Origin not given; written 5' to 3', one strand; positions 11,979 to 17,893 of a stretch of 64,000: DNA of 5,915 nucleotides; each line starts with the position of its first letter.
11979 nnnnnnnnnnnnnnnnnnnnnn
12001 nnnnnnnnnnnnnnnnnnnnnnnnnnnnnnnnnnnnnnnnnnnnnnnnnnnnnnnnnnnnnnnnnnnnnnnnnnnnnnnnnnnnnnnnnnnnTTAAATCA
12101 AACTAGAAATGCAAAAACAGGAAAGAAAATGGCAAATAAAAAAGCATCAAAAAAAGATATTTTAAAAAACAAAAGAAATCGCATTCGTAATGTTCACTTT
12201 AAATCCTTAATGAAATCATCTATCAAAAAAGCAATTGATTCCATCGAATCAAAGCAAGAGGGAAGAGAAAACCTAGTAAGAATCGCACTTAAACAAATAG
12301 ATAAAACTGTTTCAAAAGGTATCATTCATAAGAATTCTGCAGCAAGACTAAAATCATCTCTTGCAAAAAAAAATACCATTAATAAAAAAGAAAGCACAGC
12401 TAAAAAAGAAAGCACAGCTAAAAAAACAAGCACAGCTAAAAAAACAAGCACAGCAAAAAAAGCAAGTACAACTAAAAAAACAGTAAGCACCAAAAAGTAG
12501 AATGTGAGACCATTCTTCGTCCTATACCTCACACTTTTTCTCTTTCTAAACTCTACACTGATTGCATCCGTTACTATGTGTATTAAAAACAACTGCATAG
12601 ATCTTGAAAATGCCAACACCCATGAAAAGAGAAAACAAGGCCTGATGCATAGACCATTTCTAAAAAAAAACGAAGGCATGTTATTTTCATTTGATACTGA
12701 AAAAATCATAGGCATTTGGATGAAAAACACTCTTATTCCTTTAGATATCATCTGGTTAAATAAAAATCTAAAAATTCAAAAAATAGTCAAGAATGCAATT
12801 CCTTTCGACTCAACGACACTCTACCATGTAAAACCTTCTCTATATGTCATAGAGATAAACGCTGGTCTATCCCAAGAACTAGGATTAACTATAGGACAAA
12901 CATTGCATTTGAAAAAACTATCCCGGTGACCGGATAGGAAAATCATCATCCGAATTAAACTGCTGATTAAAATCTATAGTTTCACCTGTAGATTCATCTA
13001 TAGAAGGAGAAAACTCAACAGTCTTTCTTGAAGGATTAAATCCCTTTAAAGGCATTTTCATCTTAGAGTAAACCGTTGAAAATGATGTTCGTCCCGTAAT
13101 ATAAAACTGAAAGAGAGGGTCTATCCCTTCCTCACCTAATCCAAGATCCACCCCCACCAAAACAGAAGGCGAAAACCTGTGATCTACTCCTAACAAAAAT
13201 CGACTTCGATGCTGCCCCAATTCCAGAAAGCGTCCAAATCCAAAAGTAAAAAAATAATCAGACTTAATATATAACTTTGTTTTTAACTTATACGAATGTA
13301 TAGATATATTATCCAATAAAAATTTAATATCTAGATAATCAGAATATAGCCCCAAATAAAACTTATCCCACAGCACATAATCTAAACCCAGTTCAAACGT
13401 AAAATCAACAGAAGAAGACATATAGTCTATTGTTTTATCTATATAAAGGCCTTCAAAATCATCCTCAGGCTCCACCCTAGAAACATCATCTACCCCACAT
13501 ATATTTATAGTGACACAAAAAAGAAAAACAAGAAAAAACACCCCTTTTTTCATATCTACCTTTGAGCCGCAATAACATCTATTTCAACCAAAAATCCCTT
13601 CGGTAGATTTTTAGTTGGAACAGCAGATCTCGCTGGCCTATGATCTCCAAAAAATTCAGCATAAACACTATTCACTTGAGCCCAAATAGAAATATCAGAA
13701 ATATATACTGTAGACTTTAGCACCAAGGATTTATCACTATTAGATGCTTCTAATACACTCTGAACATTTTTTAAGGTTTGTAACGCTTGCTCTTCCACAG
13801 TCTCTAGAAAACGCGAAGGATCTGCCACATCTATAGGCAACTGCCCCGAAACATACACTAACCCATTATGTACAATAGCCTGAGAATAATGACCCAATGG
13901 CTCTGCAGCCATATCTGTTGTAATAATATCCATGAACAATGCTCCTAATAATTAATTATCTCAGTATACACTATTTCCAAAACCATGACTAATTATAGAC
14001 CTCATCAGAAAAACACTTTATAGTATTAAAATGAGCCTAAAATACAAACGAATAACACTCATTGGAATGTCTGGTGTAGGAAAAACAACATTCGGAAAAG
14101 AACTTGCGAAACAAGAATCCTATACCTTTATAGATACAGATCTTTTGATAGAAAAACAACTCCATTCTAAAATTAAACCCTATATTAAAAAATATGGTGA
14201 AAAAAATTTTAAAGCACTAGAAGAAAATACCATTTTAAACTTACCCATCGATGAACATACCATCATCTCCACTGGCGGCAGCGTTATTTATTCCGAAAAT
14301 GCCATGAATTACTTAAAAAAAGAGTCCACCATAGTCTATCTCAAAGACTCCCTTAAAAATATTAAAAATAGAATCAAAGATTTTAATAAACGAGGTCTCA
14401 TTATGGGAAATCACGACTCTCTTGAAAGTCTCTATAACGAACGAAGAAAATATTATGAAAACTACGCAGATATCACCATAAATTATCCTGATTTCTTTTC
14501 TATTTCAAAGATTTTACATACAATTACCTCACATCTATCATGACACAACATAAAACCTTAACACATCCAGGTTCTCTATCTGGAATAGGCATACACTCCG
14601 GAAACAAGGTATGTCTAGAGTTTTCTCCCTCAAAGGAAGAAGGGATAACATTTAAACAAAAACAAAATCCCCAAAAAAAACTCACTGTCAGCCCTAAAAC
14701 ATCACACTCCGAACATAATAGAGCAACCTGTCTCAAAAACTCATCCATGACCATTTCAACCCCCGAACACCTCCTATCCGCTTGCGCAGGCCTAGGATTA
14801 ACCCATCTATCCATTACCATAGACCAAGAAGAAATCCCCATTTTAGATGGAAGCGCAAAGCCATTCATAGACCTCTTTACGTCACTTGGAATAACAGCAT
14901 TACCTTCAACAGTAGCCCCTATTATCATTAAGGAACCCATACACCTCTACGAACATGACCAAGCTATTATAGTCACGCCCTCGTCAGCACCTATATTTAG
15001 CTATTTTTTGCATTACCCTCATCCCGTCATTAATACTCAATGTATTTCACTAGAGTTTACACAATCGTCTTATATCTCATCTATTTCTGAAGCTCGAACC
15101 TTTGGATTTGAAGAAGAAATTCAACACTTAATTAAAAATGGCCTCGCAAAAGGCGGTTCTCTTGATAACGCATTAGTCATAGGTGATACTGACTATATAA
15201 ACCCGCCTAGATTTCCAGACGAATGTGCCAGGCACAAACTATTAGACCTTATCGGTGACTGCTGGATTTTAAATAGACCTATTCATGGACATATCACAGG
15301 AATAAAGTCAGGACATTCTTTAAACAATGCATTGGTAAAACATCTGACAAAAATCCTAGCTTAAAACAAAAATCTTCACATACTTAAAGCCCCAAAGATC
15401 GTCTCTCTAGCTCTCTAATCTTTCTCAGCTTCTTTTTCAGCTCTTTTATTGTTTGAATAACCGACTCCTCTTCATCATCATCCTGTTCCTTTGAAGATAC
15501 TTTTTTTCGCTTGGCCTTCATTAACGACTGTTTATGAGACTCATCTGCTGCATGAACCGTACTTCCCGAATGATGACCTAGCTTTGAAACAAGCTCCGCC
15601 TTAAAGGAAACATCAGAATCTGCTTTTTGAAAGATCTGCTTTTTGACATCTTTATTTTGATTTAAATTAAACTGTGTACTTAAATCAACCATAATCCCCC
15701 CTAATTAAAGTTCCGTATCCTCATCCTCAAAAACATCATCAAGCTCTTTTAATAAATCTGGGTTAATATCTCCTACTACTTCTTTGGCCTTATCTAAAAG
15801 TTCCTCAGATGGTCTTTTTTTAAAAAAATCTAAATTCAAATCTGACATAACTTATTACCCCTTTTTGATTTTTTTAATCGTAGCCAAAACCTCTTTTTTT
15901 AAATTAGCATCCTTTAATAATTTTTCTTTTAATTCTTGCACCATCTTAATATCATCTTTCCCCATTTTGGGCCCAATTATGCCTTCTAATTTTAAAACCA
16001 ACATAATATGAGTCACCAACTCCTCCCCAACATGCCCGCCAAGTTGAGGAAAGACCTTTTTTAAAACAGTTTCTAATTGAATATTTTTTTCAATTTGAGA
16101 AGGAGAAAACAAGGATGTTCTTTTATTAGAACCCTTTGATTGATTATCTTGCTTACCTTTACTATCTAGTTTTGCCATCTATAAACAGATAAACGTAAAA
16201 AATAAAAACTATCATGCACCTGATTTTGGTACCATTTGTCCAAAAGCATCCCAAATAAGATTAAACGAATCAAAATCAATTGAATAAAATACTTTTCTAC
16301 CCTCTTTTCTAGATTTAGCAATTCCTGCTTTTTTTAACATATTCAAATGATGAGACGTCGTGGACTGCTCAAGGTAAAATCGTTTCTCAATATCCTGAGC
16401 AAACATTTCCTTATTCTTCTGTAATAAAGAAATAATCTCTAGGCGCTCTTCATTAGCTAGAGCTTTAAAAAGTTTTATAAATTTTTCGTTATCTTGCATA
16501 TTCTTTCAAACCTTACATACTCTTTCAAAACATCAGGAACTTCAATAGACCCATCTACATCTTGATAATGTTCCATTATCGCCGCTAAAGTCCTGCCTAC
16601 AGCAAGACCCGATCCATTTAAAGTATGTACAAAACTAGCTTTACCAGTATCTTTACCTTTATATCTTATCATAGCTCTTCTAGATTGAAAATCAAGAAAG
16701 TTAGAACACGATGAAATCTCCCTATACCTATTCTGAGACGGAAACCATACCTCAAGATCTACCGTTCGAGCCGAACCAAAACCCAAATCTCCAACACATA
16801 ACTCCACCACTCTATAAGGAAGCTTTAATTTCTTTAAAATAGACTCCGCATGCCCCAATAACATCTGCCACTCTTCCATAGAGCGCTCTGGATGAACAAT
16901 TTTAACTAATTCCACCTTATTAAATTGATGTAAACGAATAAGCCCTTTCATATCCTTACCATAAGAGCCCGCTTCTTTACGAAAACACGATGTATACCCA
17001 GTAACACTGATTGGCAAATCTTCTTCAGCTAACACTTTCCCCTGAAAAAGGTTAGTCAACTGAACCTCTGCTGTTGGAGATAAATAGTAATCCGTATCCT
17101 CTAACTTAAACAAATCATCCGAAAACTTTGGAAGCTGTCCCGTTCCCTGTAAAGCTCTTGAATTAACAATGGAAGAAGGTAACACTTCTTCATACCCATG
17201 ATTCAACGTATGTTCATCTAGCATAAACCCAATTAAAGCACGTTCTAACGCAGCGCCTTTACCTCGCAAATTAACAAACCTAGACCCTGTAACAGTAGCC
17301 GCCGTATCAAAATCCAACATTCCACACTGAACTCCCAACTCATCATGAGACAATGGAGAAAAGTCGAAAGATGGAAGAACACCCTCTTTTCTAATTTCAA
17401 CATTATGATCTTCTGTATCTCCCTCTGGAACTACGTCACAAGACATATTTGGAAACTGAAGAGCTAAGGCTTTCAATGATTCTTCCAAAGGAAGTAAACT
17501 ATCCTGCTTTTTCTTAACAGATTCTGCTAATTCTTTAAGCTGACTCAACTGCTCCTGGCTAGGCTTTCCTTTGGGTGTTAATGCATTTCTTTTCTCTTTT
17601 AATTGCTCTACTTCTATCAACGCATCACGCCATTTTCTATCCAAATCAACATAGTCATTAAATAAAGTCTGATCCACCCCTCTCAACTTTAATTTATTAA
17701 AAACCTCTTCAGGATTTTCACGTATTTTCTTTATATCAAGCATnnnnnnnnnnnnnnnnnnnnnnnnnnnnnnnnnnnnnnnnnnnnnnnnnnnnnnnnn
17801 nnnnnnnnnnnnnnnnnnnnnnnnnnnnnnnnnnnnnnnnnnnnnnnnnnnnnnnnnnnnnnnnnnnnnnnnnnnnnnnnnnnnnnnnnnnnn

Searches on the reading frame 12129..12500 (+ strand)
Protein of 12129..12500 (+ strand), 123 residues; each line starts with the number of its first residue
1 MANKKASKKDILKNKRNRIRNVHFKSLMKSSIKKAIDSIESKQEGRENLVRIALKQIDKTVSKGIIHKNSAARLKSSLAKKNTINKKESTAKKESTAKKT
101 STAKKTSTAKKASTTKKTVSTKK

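Call 71: search_protein_families(library=pfam, proteins=[window:12129-12500:+], max_evalue=0.001)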
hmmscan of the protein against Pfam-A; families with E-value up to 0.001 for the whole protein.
window:12129-12500:+ (123 aa): 1 family
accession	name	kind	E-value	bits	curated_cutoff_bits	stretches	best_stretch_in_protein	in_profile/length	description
PF01649.23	Ribosomal_S20p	-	1.8e-18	67.4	29.5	1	2-81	1-81/83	Ribosomal protein S20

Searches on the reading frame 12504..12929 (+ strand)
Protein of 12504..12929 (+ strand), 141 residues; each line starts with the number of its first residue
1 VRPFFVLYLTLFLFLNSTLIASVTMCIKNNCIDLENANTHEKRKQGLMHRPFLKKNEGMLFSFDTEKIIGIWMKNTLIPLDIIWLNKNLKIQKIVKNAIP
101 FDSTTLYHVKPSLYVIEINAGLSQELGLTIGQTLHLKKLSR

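Call 71: search_protein_families(library=pfam, proteins=[window:12504-12929:+], max_evalue=0.001)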
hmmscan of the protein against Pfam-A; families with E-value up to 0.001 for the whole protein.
window:12504-12929:+ (141 aa): 1 family
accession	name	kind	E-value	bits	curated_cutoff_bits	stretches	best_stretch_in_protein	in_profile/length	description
PF02643.20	DUF192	-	9.8e-29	99.8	27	1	32-135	1-95/96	Uncharacterized ACR, COG1430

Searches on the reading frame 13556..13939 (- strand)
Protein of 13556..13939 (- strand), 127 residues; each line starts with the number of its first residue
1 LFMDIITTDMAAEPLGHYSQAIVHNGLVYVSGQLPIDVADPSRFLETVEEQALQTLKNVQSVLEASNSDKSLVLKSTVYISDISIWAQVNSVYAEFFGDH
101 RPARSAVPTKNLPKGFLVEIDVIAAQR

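Call 71: search_protein_families(library=pfam, proteins=[window:13556-13939:-], max_evalue=0.001)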
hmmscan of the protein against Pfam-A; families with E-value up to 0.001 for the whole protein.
window:13556-13939:- (127 aa): 1 family
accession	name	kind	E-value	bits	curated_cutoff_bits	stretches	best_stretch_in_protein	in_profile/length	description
PF01042.26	Ribonuc_L-PSP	-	2.7e-34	118.2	27.3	1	11-125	4-120/121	Endoribonuclease L-PSP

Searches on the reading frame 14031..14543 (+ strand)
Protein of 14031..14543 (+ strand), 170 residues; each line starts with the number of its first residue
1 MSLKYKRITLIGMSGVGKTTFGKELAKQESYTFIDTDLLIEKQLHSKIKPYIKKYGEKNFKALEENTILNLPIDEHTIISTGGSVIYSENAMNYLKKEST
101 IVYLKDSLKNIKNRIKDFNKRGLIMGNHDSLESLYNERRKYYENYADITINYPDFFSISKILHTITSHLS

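Call 40: search_protein_families(library=pfam, proteins=[window:14031-14543:+], max_evalue=0.0001)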
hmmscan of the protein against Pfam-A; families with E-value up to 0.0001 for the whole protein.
window:14031-14543:+ (170 aa): 3 families
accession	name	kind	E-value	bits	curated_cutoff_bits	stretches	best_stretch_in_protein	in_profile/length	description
PF01202.28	SKI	-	6.9e-35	121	22.1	1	15-152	2-142/159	Shikimate kinase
PF13238.12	AAA_18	-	1.9e-06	28.8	29.4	1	8-116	1-109/128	AAA domain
PF13671.12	AAA_33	-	7.2e-06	26.8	27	1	8-45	2-38/143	AAA domain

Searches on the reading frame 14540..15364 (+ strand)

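Call 40: search_protein_families(library=pfam, proteins=[window:14540-15364:+], max_evalue=0.0001)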
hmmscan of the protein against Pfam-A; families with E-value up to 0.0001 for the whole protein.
window:14540-15364:+ (274 aa): 1 family
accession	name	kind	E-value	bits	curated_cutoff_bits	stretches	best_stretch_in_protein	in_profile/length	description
PF03331.19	LpxC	-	1.8e-82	277.3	27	1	5-270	2-267/268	UDP-3-O-acyl N-acetylglycosamine deacetylase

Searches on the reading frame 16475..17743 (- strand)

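Call 40: search_protein_families(library=pfam, proteins=[window:16475-17743:-], max_evalue=0.0001)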
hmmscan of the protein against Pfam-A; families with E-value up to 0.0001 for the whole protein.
window:16475-17743:- (422 aa): 2 families
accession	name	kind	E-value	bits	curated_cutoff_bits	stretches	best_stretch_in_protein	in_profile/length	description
PF00587.30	tRNA-synt_2b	-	2.4e-42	145.4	29.3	1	215-393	4-179/179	tRNA synthetase class II core domain (G, H, P, S and T)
PF02403.27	Seryl_tRNA_N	-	8.8e-18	65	28.2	1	1-100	1-107/108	Seryl-tRNA synthetase N-terminal domain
